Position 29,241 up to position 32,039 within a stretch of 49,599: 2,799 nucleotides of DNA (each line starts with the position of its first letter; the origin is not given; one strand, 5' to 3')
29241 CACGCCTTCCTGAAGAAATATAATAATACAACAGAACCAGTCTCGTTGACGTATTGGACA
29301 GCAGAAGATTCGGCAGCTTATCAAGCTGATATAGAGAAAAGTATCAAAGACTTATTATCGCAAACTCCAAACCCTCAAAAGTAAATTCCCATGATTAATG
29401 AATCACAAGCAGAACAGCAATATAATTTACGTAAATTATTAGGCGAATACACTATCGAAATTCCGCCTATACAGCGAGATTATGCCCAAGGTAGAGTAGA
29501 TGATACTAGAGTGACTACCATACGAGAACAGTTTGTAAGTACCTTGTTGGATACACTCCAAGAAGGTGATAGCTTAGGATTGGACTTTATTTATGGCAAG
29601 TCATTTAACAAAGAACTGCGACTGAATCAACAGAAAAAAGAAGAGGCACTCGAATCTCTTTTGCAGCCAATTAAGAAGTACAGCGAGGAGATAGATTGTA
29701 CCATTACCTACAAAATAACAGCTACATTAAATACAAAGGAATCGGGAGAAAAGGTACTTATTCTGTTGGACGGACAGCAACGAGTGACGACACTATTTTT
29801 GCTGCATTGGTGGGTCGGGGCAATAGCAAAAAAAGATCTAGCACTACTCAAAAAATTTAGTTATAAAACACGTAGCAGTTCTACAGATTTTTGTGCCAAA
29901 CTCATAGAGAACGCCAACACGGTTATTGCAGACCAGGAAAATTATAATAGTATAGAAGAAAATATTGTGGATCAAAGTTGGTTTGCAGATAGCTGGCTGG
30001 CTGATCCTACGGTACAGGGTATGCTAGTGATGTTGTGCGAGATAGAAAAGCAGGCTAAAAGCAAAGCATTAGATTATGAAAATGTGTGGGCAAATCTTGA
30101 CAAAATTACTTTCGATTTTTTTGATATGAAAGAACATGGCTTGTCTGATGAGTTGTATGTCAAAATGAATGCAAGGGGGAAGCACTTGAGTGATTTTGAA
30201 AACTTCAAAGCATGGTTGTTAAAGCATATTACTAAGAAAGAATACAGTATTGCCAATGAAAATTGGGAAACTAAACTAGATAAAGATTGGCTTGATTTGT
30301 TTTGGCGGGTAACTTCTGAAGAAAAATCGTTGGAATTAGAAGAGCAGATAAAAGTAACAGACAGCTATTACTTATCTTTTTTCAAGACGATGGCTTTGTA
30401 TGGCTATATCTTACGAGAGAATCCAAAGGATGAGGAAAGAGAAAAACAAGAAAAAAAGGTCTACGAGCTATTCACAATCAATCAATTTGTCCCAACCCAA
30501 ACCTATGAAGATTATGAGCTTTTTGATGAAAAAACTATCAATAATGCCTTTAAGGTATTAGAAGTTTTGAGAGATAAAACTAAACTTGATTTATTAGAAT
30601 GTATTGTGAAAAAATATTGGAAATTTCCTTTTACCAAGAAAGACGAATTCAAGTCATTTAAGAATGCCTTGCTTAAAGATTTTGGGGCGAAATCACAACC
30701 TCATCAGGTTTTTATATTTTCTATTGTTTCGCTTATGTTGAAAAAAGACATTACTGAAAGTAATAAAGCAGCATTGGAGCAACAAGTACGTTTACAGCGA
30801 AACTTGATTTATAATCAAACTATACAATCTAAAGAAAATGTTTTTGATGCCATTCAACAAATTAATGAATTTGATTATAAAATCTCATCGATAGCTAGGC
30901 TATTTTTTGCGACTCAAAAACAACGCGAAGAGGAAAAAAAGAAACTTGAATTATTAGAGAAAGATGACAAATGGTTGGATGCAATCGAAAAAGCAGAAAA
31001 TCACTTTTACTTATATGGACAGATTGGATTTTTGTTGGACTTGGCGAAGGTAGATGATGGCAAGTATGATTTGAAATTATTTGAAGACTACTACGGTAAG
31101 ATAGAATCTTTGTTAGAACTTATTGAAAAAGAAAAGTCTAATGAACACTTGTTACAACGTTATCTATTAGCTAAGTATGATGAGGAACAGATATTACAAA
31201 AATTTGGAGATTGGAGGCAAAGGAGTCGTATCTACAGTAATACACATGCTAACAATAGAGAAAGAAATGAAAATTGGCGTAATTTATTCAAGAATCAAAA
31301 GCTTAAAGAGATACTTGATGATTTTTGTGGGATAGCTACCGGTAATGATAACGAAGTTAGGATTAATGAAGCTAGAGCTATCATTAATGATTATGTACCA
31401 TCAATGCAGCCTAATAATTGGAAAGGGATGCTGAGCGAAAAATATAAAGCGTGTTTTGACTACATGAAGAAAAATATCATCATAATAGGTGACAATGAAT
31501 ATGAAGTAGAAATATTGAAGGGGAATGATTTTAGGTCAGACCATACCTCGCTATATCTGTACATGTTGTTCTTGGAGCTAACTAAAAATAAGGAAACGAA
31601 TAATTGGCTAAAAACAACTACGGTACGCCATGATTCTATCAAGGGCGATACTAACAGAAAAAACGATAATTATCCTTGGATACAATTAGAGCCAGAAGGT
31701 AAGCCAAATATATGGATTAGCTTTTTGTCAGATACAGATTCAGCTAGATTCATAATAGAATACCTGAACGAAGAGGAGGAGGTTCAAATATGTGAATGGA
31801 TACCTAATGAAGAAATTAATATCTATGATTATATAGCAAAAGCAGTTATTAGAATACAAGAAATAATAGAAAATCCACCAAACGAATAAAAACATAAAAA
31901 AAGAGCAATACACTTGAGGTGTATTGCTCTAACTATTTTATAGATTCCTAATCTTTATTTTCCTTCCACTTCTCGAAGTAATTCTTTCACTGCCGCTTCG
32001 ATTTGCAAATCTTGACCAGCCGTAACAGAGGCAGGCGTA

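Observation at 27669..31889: Tandem DUF262 proteins: a complete GmrSD-like type IV restriction enzyme followed by a DUF262 paralogue with a ~550-aa unknown C-terminal region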

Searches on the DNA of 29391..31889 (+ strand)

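Call 82: search_dna_similar(query=L081:6193-10166:+, collection=ecoli_genomes, mode=distant, max_rows=15, max_evalue=0.001)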
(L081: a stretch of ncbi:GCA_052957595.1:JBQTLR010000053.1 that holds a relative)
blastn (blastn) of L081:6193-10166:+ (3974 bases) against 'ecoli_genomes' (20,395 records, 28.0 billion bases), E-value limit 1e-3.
Records with a match: 29; places in all: 29; records where one place covers at least 80% of the query: 0.
Genomes with a match: 29 of 5426; with a place that covers at least 80% of the query: 0. Places per genome that has any: lowest 1, median 1, highest 1. On chromosomes: 29 places; on plasmids: 0.
Best place of each record, by identity: 60-80% 29.
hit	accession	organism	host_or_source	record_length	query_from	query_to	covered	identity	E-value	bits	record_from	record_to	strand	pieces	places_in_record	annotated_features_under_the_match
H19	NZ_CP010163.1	Escherichia coli strain H2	not applicable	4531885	2448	3127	8%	73.5%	9e-28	194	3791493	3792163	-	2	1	DUF262 domain-containing protein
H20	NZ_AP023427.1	Escherichia coli strain HUE1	-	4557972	2448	3127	8%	73.5%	9e-28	194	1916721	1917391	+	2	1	DUF262 domain-containing protein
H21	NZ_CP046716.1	Escherichia coli strain T16R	pet dog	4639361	2448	3127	8%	73.5%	9e-28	194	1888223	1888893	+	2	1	DUF262 domain-containing protein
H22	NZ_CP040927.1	Escherichia coli strain YY76-1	cow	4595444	2448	3127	8%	73.5%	9e-28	194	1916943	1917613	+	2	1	DUF262 domain-containing protein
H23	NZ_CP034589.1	Escherichia coli strain L37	anus swab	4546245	2448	3127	8%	73.5%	9e-28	194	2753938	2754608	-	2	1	DUF262 domain-containing protein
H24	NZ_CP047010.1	Escherichia coli strain 19-5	swine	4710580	2448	3127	8%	73.5%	9e-28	194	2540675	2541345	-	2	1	DUF262 domain-containing protein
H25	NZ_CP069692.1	Escherichia coli H20 strain MIN6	Homo sapiens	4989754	2448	3127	8%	73.5%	9e-28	194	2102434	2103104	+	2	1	DUF262 domain-containing protein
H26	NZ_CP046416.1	Escherichia coli strain LZYWN_4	swine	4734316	2448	3127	8%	73.5%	9e-28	194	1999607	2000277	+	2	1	DUF262 domain-containing protein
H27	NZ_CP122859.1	Escherichia coli strain ETEC1720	Sus scrofa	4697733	2448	3127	8%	73.5%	9e-28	194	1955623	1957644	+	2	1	IS3 family transposase | DUF262 domain-containing protein | hypothetical protein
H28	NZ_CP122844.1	Escherichia coli strain ETEC1722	Sus scrofa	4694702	2448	3127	8%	73.5%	9e-28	194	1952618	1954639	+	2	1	IS3 family transposase | DUF262 domain-containing protein | hypothetical protein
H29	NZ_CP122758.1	Escherichia coli strain ETEC1739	Sus scrofa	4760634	2448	3127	8%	73.5%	9e-28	194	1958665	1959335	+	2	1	DUF262 domain-containing protein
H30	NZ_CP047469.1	Escherichia coli strain DY612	pig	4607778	2448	3127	8%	73.5%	9e-28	194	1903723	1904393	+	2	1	DUF262 domain-containing protein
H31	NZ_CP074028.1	Escherichia coli strain PK13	Pig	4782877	2448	3127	8%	73.5%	9e-28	194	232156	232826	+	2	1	DUF262 domain-containing protein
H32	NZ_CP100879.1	Escherichia coli strain ET915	sediment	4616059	2448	3127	8%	73.5%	9e-28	194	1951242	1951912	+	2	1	DUF262 domain-containing protein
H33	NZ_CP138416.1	Escherichia coli strain 39EVA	Homo sapiens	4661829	2448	3127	8%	73.5%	9e-28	194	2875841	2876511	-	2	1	hypothetical protein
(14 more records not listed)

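Call 83: get_annotated_region(hit=H20, flank=7000)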
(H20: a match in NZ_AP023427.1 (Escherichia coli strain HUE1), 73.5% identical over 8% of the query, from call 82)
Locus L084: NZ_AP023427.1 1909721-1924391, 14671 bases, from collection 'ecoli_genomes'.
description: Escherichia coli strain HUE1 chromosome, complete genome
organism: Escherichia coli strain HUE1 (NCBI taxid 562)
replicon: chromosome; assembly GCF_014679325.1
host: -; source: -; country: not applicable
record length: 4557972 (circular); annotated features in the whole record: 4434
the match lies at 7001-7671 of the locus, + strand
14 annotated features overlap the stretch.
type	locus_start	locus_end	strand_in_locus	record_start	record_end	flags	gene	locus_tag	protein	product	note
CDS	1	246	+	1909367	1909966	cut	hisIE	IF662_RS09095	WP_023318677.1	bifunctional phosphoribosyl-AMP cyclohydrolase/phosphoribosyl-ATP diphosphatase HisIE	-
CDS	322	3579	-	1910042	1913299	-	-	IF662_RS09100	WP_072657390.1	GT99 family glycosyltransferase N-terminal domain-containing protein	-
CDS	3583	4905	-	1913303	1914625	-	-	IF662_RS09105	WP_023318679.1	ABC transporter ATP-binding protein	-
CDS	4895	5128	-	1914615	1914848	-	-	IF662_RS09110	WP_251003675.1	ABC transporter permease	-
CDS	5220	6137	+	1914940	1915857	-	-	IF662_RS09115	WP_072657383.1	IS5-like element ISEc35 family transposase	-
CDS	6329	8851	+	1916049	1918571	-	-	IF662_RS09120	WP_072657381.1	DUF262 domain-containing protein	-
CDS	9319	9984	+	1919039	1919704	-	yecA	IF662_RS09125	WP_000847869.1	UPF0149 family protein YecA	-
CDS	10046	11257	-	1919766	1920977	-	tyrP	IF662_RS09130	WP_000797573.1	tyrosine transporter TyrP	-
CDS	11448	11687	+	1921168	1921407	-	yecH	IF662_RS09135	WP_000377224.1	YecH family metal-binding protein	-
CDS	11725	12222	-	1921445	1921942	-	ftnA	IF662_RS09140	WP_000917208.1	non-heme ferritin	-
CDS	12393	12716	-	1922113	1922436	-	yecR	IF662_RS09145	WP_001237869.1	YecR-like lipofamily protein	-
CDS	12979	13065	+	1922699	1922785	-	azuC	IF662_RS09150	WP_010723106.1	stress response protein AzuC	-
CDS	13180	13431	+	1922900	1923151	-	yecJ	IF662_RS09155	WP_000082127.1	DUF2766 family protein YecJ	-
CDS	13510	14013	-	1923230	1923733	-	ftnB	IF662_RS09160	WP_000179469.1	non-heme ferritin-like protein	-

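Call 85: get_annotated_region(hit=H25, flank=7000)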
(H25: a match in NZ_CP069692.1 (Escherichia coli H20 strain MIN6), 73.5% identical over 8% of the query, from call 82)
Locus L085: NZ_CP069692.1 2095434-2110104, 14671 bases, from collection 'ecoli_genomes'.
description: Escherichia coli H20 strain MIN6 chromosome, complete genome
organism: Escherichia coli H20 strain MIN6 (NCBI taxid 2810409)
replicon: chromosome; assembly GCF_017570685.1
host: Homo sapiens; source: -; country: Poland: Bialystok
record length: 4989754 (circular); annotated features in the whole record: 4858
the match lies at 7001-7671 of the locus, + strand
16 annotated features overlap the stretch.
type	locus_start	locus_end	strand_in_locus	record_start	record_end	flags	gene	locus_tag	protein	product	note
CDS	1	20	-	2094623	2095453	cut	-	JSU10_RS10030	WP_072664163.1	glycosyltransferase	-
CDS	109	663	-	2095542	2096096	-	rfbC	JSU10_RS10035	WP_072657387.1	dTDP-4-dehydrorhamnose 3,5-epimerase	-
CDS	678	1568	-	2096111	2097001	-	rfbD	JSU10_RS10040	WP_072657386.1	dTDP-4-dehydrorhamnose reductase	-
CDS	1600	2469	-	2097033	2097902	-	rfbA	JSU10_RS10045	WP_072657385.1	glucose-1-phosphate thymidylyltransferase RfbA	-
CDS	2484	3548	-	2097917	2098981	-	rfbB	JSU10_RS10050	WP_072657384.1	dTDP-glucose 4,6-dehydratase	-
CDS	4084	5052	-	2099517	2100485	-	-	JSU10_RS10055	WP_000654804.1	IS5-like element IS903B family transposase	-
CDS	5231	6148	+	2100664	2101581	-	-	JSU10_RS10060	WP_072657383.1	IS5-like element ISEc35 family transposase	-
CDS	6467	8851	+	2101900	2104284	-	-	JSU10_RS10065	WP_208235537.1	DUF262 domain-containing protein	-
CDS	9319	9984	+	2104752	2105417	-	yecA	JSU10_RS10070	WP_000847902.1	UPF0149 family protein YecA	-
CDS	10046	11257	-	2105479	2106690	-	tyrP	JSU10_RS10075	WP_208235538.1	tyrosine transporter TyrP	-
CDS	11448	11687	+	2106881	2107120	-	yecH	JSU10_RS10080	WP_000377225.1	YecH family metal-binding protein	-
CDS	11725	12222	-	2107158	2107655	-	ftnA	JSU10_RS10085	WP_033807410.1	non-heme ferritin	-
CDS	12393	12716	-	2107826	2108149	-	yecR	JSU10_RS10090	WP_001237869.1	YecR-like lipofamily protein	-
CDS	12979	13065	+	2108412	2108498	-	azuC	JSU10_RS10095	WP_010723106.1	stress response protein AzuC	-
CDS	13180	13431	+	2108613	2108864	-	yecJ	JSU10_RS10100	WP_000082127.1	DUF2766 family protein YecJ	-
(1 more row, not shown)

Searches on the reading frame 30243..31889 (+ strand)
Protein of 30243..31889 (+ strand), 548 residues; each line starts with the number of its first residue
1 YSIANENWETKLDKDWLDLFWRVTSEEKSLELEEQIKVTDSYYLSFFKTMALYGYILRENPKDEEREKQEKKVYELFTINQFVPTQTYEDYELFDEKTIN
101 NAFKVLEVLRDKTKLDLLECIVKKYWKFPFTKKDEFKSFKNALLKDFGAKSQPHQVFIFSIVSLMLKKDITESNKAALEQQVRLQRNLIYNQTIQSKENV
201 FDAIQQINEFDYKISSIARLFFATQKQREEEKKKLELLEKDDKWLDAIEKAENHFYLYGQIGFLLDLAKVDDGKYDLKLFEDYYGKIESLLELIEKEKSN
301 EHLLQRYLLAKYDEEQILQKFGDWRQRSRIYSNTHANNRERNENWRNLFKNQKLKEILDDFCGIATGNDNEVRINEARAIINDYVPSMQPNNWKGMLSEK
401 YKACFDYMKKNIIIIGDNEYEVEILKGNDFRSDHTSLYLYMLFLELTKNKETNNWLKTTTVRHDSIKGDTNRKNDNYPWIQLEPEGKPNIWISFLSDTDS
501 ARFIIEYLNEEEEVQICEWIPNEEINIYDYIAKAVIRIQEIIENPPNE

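Call 76: search_protein_representatives(protein=window:30243-31889:+)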
Query: 548 residues. Proteins with E-value up to 0.001 (for the whole library): 295; up to 1e-10: 109; up to 1e-30: 6. The best 150 are listed.
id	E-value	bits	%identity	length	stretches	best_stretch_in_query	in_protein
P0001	0.0e+00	1222.6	100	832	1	1-548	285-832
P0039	3.5e-38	148.4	30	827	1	6-510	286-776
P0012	1.1e-35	140.2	32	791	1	7-448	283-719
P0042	2.3e-35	139.1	36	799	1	3-360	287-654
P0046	3.9e-35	138.3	35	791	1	4-359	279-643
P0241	8.1e-31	124.1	33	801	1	3-442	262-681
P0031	8.6e-30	120.7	35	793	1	6-360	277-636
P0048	8.7e-30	120.7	29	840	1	5-465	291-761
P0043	3.9e-29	118.5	31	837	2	7-428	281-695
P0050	1.0e-28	117.2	32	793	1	6-363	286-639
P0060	2.9e-26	109.1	32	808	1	4-355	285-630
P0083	3.3e-26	108.9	31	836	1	6-451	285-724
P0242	6.2e-26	108.0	32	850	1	2-446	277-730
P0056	2.3e-25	106.1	30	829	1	7-474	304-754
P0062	3.4e-25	105.6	32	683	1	4-371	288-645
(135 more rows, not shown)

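Call 101: predict_structure(alignment_id=A5)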
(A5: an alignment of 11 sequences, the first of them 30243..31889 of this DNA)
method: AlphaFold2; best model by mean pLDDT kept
length: 548 residues; sequences in the alignment: 11
mean_pLDDT: 71.6   pTM: 0.68
mean pLDDT of the five models: 71.6, 70.6, 67.8, 66.1, 66.2
residues with pLDDT >= 90: 79; 70-90: 253; 50-70: 145; < 50: 71
segments of 3 or more residues with pLDDT < 50: 1-4, 321-337, 389-391, 408-433, 467-474, 519-525
pLDDT, mean of each block of 10 residues (from residue 1): 53 75 78 78 88 85 67 80 83 84 90 93 88 78 85 91 91 91 91 76 86 82 85 91 91 84 88 88 85 67 61 52 41 45 57 64 60 73 56 56 52 34 32 58 75 73 57 55 76 63 62 52 52 73 65
secondary structure, 60 per line:
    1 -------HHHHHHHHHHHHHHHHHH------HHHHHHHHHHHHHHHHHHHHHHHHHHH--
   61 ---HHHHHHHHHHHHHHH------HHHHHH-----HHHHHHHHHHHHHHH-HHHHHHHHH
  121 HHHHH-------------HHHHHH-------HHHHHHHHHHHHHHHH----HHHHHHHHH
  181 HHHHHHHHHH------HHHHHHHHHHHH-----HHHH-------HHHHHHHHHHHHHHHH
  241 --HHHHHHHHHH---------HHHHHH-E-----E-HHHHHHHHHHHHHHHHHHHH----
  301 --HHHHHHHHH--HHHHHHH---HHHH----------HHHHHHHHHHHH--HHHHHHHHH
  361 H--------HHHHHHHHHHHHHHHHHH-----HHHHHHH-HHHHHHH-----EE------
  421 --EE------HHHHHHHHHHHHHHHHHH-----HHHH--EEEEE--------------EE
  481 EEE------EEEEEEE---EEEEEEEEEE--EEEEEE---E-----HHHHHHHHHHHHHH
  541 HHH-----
elements in order: H8-25 H32-58 H64-78 H85-90 H96-110 H112-125 H139-144 H152-167 H172-190 H197-208 H214-217 H225-240 H243-252 H262-267 H277-296 H303-311 H314-320 H324-327 H338-349 H352-361 H370-387 H393-399 H401-407 H431-448 H454-457 E460-464 E479-483 E490-496 E500-509 E512-517 H527-543

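Call 121: fold_search(model_id=the predicted structure, library=pdb)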
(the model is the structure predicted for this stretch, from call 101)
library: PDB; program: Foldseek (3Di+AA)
matches with E <= 10: 241; with E <= 0.001: 0
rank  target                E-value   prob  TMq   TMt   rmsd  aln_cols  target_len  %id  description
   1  9kby_A                2.7e-02  0.23  0.11  0.09  23.0       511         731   10  Cryo-EM structure of DCL4-Hairpin RNA complex (released 2026-02-18)
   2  7vg3_A                4.2e-01  0.06  0.10  0.08  23.3       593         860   10  Cryo-EM structure of Arabidopsis DCL3 in complex with a 30-bp RNA (released 2021-10-27)
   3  2nug_A                5.2e-01  0.11  0.10  0.18  16.3       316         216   11  Crystal structure of RNase III from Aquifex aeolicus complexed with ds-RNA at 1.7-Angstrom Resolution (released 2007-11-20)
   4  9k2v_A                6.7e-01  0.05  0.10  0.07  27.3       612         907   11  Cyanophage A4 pre-ejectosome (released 2025-04-09)
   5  4v1o_W                7.0e-01  0.41  0.12  0.15  12.2       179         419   11  Architecture of the RNA polymerase II-Mediator core transcription initiation complex (released 2015-02-04)
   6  2nug_B                7.0e-01  0.10  0.10  0.18  16.3       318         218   11  Crystal structure of RNase III from Aquifex aeolicus complexed with ds-RNA at 1.7-Angstrom Resolution (released 2007-11-20)
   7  4h62_Q                7.7e-01  0.44  0.13  0.23  12.5       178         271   11  Structure of the Saccharomyces cerevisiae Mediator subcomplex Med17C/Med11C/Med22C (released 2012-10-31)
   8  8zbt                  8.7e-01  0.04  0.09  0.05  31.6       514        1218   11  Cryo-EM structure of nanodisc-reconstituted human MRP4 withE1202Q mutation (in complex with 5-Fluorouracil) (released 2025-04-09)
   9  9q6a_B                1.0e+00  0.06  0.06  0.12  21.4       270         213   11  Crystal structure of octameric COMMD-like protein MBK5214510 from Flavobacteriaceae bacterium (released 2025-10-01)
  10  8iz9                  1.0e+00  0.05  0.09  0.05  23.3       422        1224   11  cryo-EM structure of PGE1-bound hMRP4 (released 2024-04-10)
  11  7w0d_A                1.1e+00  0.04  0.11  0.05  25.5       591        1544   11  Dicer2-LoqsPD-dsRNA complex at mid-translocation state (released 2022-04-27)
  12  9kbz_A                1.1e+00  0.04  0.10  0.06  22.8       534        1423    9  Cryo-EM structure of DCL4-DRB4CTD-dsRNA complex (released 2026-02-18)
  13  7vg2_A                1.3e+00  0.07  0.14  0.10  19.2       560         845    8  Cryo-EM structure of Arabidopsis DCL3 in complex with a 40-bp RNA (released 2021-10-27)
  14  2mqd_MODEL_1_A        1.4e+00  0.38  0.11  0.36   7.3       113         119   13  NMR structure of the hypotheical protein Lreu_0056 from Lactobacillus reuteri (released 2014-09-03)
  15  4s2l_A                1.5e+00  0.12  0.09  0.16  12.4       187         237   14  Crystal Structure of OXA-163 beta-lactamase (released 2015-07-22)
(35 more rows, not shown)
